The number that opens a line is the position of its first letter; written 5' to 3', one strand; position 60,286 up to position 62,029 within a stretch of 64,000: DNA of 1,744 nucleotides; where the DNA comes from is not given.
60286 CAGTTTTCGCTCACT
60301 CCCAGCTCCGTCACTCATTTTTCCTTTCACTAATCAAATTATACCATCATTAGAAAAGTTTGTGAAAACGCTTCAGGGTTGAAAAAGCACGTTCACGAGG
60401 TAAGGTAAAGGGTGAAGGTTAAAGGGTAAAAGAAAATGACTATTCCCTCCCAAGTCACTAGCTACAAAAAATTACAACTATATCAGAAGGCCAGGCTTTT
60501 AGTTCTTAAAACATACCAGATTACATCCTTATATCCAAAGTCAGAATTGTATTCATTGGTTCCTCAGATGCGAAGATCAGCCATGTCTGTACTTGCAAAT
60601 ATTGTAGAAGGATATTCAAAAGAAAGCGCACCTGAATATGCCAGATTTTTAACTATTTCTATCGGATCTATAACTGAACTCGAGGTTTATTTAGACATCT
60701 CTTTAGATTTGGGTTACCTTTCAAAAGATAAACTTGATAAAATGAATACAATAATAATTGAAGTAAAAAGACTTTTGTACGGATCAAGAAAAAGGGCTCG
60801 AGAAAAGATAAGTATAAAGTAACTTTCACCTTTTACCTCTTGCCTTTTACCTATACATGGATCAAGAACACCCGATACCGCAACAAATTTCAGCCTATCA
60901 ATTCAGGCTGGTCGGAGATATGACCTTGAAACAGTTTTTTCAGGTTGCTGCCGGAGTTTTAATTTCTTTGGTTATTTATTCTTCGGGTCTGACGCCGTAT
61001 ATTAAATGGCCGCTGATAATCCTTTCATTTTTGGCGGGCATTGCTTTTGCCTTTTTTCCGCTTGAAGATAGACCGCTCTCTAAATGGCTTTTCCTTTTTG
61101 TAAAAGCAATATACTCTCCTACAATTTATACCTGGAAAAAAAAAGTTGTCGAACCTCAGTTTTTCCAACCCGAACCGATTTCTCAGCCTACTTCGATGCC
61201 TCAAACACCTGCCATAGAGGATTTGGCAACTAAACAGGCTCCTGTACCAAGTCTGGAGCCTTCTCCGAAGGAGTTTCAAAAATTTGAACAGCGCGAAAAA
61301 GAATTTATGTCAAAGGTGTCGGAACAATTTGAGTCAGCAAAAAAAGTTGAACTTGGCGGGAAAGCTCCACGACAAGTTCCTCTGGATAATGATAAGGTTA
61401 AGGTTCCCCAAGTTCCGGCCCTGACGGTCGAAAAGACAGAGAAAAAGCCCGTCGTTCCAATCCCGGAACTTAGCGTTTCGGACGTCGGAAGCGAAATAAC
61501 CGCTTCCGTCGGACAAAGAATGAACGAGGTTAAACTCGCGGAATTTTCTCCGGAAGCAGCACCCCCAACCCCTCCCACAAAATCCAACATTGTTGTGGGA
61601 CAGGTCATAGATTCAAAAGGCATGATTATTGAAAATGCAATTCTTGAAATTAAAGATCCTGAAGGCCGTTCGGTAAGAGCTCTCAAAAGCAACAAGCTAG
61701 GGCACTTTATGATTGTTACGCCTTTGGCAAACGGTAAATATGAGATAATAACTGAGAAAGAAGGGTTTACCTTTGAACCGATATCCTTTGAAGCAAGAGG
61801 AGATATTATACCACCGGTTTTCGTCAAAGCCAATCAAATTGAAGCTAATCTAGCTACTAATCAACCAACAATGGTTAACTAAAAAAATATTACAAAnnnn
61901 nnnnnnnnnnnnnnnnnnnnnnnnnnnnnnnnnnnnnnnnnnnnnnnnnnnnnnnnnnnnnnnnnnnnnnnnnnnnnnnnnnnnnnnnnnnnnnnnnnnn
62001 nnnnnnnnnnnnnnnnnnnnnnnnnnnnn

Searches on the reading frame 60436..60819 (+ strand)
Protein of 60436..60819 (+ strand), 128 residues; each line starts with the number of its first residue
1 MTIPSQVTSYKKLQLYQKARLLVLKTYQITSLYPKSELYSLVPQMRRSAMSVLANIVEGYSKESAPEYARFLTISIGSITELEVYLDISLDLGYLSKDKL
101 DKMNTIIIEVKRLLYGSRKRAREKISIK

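Call 6: search_protein_families(library=pfam, proteins=[window:60436-60819:+], max_evalue=0.01)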
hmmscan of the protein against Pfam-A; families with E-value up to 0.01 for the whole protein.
window:60436-60819:+ (128 aa): 2 families
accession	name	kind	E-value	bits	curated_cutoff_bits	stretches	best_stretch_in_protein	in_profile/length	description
PF05635.17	23S_rRNA_IVP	-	2.7e-31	108.4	33.8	1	11-116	1-106/106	23S rRNA-intervening sequence protein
PF22296.2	bAvd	-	0.00012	23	40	1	16-118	4-104/107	bAvd-like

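Call 7: search_protein_families(library=ncbifam, proteins=[window:60436-60819:+], max_evalue=0.01)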
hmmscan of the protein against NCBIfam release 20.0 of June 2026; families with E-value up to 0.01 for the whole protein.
window:60436-60819:+ (128 aa): 6 families
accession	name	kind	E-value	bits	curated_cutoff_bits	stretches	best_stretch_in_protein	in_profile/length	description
TIGR02436.1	TIGR02436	subfamily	1.7e-28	99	24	1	15-121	1-108/109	four helix bundle protein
NF008911.0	PRK12275.1-2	subfamily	3.1e-28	98.6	137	1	8-122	2-116/118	hypothetical protein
NF008912.0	PRK12275.1-6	subfamily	9.7e-20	70.8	124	1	9-124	2-114/117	hypothetical protein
NF033474.1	DivGenRetAVD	equivalog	4.2e-05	23.8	80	1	13-110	1-95/104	diversity-generating retroelement protein Avd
NF001391.0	PRK00281.1-5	equivalog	0.0079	15.6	293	1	28-76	153-201/279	undecaprenyl-diphosphate phosphatase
NF001389.0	PRK00281.1-2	equivalog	0.0091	15.4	262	1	39-76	158-195/272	undecaprenyl-diphosphate phosphatase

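Call 48: search_protein_families(library=padloc, proteins=[window:60436-60819:+], max_evalue=1)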
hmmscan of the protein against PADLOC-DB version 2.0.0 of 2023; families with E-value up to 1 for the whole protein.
window:60436-60819:+ (128 aa): 2 families
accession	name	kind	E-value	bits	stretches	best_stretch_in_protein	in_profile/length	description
PDLC00545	JetB2|JetB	-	0.036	11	1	11-73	9-70/462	DUF2398 domain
PDLC00108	GajB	-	0.04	10.9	1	61-126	348-411/445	UrvD helicase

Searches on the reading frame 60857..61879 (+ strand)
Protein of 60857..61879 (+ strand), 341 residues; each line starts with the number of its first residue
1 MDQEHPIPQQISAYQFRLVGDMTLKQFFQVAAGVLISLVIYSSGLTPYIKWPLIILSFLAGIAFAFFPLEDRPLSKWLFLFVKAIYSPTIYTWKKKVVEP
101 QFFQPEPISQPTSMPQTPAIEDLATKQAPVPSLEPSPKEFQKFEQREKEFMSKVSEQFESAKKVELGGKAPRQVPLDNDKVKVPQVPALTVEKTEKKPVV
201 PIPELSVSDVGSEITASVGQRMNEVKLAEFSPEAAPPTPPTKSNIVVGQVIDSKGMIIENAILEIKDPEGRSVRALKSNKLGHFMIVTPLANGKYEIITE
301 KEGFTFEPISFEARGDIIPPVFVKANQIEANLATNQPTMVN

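Call 6: search_protein_families(library=pfam, proteins=[window:60857-61879:+], max_evalue=0.01)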
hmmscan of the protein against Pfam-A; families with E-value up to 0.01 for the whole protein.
window:60857-61879:+ (341 aa): 2 families
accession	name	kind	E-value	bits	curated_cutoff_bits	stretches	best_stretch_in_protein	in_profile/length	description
PF12666.12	PrgI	-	8.9e-06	26.6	27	1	6-84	1-81/91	PrgI family protein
PF13620.12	CarboxypepD_reg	-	5.6e-05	23.8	32.3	1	246-305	2-60/82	Carboxypeptidase regulatory-like domain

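Call 35: find_homologous_proteins(query=window:60857-61879:+)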
Query window:60857-61879:+ (341 aa): 1728 proteins with E <= 0.001 among 4520 candidates; the best 120 are listed.
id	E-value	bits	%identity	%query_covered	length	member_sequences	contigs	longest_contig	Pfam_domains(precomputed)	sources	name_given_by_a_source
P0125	1.3e-217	740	100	100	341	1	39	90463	PF12666.13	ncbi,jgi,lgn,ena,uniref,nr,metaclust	ncbi:hypothetical protein A2962_01635 [Candidatus Woesebacteria bacterium RIFCSPLOWO2_01_FULL_39_61]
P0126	2.2e-167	575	78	100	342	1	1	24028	PF12666.13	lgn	-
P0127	3.3e-138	479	68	99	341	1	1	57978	PF12666.13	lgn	-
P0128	1.2e-125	437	63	100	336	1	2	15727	-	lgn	-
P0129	1.2e-108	382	58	97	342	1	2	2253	PF12666.13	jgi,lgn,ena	-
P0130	4.3e-106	373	57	95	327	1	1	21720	PF13620.13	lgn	-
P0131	1.2e-105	372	53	95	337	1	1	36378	PF12666.13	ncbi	-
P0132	1.5e-105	371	56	96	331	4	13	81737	PF12666.13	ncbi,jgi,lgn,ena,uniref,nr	ncbi:hypothetical protein A2686_03305 [Candidatus Woesebacteria bacterium RIFCSPHIGHO2_01_FULL_38_10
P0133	1.7e-105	371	54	99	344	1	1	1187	PF13620.13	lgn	-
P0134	6.0e-105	369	56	97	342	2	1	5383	PF13620.13,PF12666.13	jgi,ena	-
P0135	5.1e-104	366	53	96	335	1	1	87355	PF12666.13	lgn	-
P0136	1.4e-103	365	54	97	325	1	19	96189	PF12666.13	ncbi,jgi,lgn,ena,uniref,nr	ncbi:hypothetical protein A2715_03860 [Candidatus Woesebacteria bacterium RIFCSPHIGHO2_01_FULL_39_32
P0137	1.0e-102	362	55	96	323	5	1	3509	PF12666.13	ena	-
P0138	4.0e-102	360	54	95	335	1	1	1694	PF12666.13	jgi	jgi:hypothetical protein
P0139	8.6e-102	359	54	96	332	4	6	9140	-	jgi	-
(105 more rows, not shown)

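Call 36: find_encoding_contigs(protein=P0126, flank=8000, max_places=2)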
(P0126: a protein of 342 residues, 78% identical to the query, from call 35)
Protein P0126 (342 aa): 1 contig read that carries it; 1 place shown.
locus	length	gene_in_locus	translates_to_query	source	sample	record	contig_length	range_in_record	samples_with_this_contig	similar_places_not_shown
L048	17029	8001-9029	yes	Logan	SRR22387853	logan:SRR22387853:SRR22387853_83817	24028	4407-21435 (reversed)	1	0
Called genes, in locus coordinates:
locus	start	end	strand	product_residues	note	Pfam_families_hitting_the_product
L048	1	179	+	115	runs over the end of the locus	PF18895:T4SS_pilin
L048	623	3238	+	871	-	-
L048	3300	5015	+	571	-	-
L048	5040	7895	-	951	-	-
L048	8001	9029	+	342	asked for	PF12666:PrgI (weak)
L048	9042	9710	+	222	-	PF26593:TraC-like (weak)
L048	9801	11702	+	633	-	PF01935:DUF87, PF12846:AAA_10 (weak), PF19044:P-loop_TraG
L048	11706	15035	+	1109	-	-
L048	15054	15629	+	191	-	-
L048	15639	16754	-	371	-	PF00712:DNA_pol3_beta, PF02767:DNA_pol3_beta_2, PF02768:DNA_pol3_beta_3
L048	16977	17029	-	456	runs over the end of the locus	PF11638:DnaA_N, PF00308:Bac_DnaA, PF01695:IstB_IS21, PF00004:AAA (weak), PF08299:Bac_DnaA_C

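Call 37: find_encoding_contigs(protein=P0128, flank=8000, max_places=2)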
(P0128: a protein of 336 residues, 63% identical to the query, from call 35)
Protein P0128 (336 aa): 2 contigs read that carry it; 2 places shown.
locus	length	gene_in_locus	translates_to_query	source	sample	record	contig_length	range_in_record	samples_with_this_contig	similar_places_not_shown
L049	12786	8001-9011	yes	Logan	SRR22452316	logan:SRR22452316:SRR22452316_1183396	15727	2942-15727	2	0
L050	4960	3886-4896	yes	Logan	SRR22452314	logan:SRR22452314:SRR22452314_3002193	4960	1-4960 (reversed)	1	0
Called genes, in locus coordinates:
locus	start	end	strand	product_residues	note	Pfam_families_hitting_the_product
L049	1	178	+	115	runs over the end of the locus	PF18895:T4SS_pilin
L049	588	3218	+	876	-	-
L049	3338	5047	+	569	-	-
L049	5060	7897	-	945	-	-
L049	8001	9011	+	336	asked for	-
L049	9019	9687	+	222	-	PF26593:TraC-like (weak)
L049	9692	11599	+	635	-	PF01935:DUF87, PF12846:AAA_10 (weak), PF19044:P-loop_TraG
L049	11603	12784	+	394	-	?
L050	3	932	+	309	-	?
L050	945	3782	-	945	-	-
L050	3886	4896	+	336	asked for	-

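Call 78: find_encoding_contigs(protein=P0132, flank=7000, max_places=2)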
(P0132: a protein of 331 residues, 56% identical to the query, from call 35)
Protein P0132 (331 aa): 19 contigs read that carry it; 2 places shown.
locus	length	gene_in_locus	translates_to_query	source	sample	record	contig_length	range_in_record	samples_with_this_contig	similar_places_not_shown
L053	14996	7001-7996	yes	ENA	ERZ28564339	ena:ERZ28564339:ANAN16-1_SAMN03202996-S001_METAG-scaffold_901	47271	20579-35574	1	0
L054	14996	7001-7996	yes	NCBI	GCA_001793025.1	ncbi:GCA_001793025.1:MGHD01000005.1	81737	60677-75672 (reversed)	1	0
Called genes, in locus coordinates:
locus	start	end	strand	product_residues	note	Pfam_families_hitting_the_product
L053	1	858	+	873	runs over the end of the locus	-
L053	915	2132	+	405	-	-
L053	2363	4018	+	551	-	-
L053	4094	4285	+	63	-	-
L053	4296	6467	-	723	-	-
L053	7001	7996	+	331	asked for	PF12666:PrgI (weak)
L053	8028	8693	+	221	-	PF26593:TraC-like (faint)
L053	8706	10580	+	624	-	PF01935:DUF87, PF19044:P-loop_TraG, PF12846:AAA_10 (weak)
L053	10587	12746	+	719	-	-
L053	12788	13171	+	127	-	PF01551:Peptidase_M23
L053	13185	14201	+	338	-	-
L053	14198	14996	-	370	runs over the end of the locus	PF00712:DNA_pol3_beta, PF02767:DNA_pol3_beta_2, PF02768:DNA_pol3_beta_3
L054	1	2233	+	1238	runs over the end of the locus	-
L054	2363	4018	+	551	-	-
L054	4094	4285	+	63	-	-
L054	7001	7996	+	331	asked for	PF12666:PrgI (weak)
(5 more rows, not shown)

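Call 79: find_encoding_contigs(protein=P0136, flank=7000, max_places=2)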
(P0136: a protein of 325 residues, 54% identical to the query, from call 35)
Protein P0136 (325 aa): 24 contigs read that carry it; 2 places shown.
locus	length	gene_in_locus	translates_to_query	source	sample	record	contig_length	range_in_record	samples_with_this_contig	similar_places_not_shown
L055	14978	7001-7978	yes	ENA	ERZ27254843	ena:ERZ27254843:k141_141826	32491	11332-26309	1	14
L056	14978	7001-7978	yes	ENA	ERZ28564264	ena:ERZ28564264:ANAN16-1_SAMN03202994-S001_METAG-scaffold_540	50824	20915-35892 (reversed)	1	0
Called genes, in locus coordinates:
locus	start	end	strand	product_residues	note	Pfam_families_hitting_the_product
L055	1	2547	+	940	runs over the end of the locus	-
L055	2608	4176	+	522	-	-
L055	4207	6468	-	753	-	-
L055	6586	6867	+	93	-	PF05635:23S_rRNA_IVP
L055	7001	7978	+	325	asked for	PF12666:PrgI (weak)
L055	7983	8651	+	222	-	-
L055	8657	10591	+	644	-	PF01935:DUF87, PF12846:AAA_10, PF19044:P-loop_TraG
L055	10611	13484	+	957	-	PF00226:DnaJ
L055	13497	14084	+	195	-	-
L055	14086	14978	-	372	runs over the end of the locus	PF00712:DNA_pol3_beta, PF02767:DNA_pol3_beta_2, PF02768:DNA_pol3_beta_3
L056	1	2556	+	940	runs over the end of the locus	-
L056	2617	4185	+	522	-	-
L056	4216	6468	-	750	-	-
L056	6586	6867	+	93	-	PF05635:23S_rRNA_IVP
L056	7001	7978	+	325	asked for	PF12666:PrgI (weak)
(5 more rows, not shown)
